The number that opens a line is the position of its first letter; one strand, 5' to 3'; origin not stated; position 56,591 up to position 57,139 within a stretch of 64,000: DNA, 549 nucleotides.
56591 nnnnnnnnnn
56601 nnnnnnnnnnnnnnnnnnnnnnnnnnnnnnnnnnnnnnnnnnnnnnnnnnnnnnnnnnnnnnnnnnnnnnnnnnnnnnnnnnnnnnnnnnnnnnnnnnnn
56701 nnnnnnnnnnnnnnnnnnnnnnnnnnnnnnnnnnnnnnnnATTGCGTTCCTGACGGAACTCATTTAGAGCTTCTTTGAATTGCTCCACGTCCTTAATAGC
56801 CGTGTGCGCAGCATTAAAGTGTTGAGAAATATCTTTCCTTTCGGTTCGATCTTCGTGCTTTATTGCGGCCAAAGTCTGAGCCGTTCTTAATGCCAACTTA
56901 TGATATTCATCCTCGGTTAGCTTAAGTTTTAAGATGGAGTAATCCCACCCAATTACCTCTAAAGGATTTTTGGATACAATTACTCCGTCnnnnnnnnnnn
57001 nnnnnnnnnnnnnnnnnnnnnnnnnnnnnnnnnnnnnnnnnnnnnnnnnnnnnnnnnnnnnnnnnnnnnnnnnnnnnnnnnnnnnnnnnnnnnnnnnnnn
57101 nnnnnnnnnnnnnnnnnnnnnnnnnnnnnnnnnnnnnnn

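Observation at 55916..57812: Orphan two-gene operon of unknown function downstream of rplM-rpsI, with its own promoter region and flanking strong terminators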

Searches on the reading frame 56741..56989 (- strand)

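Call 36: search_protein_families(library=pfam, proteins=[window:56741-56989:-], max_evalue=10)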
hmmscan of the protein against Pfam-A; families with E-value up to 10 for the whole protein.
seq(83 aa): 3 families
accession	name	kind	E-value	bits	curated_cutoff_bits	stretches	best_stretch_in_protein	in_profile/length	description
PF18334.7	XRN1_D2_D3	-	0.053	13.3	21.8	1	14-74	122-181/228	Exoribonuclease Xrn1 D2/D3 domain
PF09012.17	FeoC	-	0.09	13.4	21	1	41-67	7-33/69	FeoC like transcriptional regulator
PF18042.7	ORF_12_N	-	0.13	13.2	26.7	1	35-81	9-55/94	ORF 12 gene product N-terminal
